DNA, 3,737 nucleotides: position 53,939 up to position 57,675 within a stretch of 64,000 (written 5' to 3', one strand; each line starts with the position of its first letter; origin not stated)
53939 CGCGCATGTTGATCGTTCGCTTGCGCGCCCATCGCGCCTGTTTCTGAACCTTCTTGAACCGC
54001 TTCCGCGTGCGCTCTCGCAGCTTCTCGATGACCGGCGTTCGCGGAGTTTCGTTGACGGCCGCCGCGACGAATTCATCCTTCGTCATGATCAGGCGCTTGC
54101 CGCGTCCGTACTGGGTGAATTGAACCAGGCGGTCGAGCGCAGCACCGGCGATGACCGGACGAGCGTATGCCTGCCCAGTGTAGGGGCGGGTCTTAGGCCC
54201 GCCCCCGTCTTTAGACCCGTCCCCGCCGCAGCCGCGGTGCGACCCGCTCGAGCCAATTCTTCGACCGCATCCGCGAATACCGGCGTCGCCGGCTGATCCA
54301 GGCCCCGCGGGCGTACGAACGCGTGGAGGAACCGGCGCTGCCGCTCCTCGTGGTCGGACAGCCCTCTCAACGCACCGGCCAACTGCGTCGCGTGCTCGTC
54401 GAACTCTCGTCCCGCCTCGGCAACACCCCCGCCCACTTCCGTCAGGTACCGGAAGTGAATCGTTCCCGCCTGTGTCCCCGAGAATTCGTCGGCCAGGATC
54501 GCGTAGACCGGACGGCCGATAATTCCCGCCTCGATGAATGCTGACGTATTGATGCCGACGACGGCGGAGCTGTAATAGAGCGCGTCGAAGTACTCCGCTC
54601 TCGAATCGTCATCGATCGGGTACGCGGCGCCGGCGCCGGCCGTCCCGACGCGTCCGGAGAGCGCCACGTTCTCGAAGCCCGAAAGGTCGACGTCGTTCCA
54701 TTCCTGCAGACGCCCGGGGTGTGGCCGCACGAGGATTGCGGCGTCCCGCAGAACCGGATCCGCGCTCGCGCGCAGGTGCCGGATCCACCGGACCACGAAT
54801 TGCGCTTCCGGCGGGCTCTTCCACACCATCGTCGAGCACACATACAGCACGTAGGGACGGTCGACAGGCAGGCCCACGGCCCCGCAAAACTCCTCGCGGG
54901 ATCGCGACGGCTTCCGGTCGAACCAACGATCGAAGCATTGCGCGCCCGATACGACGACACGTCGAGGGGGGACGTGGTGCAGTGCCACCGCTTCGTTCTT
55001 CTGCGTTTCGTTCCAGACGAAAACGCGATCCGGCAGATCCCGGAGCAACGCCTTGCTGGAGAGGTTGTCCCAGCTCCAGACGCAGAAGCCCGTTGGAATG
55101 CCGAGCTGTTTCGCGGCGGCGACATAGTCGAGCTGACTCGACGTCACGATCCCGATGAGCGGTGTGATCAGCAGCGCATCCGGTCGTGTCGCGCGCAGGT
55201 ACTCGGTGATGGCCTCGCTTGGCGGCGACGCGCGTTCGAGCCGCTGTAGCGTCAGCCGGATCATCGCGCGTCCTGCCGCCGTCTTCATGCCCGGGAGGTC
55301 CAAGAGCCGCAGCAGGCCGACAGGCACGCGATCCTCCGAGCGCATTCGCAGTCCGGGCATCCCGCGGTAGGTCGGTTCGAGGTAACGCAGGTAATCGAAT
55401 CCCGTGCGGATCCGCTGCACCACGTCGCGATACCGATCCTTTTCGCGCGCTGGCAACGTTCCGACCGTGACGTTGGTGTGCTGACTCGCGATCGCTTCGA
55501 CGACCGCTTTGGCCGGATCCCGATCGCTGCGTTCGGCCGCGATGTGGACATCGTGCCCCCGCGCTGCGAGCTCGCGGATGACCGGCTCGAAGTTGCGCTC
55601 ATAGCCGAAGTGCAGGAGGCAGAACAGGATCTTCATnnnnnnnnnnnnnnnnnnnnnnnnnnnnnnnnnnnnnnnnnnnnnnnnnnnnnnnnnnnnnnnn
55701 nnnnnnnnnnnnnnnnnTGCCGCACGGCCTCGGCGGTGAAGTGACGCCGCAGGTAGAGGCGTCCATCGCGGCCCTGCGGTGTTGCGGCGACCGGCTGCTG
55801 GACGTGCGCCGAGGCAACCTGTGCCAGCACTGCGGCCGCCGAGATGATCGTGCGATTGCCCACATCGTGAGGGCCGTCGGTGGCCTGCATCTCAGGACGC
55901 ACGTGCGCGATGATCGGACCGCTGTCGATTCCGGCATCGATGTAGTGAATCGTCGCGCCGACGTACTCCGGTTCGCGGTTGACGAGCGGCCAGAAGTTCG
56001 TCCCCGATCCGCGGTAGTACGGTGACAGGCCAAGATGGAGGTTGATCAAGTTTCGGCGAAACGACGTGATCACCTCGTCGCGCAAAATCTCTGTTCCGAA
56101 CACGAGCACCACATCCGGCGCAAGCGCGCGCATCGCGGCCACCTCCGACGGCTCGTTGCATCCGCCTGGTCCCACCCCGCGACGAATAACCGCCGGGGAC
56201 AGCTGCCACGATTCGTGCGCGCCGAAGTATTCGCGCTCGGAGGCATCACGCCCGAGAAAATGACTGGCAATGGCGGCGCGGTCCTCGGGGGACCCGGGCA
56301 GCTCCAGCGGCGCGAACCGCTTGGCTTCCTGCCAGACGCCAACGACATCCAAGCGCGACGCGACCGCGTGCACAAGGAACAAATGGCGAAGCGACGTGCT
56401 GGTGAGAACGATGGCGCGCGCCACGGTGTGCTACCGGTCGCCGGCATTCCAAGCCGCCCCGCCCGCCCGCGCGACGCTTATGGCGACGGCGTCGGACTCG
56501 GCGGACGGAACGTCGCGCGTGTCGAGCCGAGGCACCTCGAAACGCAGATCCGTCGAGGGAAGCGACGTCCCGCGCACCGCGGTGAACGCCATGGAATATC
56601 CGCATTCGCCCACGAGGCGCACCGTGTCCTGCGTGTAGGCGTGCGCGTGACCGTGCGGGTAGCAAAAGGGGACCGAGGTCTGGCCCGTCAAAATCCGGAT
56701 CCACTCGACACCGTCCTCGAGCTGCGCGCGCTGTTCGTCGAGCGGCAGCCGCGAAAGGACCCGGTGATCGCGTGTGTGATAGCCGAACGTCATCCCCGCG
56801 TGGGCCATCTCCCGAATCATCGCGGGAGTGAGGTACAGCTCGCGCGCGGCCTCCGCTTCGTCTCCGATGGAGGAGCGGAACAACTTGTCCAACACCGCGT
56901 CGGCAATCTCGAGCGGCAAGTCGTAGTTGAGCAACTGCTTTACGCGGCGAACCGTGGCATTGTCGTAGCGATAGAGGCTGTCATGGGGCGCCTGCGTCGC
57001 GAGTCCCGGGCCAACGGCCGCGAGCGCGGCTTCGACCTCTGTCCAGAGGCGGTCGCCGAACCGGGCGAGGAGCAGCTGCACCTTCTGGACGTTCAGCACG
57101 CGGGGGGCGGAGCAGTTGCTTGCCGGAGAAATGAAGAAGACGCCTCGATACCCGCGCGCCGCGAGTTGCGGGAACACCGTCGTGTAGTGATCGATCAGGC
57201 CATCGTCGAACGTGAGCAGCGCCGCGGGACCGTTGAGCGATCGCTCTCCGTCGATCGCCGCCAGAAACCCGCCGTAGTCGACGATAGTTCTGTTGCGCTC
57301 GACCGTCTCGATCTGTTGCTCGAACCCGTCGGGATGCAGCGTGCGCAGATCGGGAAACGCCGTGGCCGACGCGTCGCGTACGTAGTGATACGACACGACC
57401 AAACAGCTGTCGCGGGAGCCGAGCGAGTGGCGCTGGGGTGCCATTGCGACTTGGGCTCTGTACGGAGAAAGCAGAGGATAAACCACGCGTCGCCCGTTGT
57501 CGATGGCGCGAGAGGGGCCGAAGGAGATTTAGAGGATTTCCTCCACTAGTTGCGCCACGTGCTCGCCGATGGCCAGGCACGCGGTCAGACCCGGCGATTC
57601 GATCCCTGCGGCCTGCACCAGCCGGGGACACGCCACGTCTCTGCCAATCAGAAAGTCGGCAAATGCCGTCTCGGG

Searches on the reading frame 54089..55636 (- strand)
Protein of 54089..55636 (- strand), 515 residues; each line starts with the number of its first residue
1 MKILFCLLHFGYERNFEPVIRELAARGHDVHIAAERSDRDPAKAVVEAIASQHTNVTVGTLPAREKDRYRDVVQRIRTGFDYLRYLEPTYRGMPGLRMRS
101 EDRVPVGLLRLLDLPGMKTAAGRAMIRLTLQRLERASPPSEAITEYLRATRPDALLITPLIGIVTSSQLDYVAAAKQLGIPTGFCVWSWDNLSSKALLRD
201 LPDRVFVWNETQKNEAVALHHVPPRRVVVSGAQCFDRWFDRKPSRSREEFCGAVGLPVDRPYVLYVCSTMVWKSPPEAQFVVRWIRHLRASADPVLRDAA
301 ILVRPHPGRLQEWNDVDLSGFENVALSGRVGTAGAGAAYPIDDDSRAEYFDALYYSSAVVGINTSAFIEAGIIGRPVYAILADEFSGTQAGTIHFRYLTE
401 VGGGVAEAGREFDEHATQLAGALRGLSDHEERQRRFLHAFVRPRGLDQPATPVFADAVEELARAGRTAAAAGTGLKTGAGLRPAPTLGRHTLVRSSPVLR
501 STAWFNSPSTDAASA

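Call 34: search_protein_families(library=pfam, proteins=[window:54089-55636:-], max_evalue=10)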
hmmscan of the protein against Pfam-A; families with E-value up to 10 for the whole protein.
window:54089-55636:- (515 aa): 3 families
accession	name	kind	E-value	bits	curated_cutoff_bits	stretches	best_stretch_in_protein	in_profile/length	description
PF13439.12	Glyco_transf_4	-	0.00017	22.1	28.5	1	19-77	11-69/170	Glycosyltransferase Family 4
PF09179.16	TilS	-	0.41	11.4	21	1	429-468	10-48/67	TilS substrate binding domain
PF13579.12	Glyco_trans_4_4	-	0.59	10.9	29.7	1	11-154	2-149/158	Glycosyl transferase 4-like domain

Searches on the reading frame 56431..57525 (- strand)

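Call 50: search_protein_families(library=pfam, proteins=[window:56431-57525:-], max_evalue=0.001)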
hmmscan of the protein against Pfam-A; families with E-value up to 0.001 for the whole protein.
window:56431-57525:- (364 aa): 1 family
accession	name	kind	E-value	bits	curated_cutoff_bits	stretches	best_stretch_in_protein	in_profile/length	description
PF01522.26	Polysacc_deac_1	-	1.6e-16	60.8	23.1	1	227-312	47-123/124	Polysaccharide deacetylase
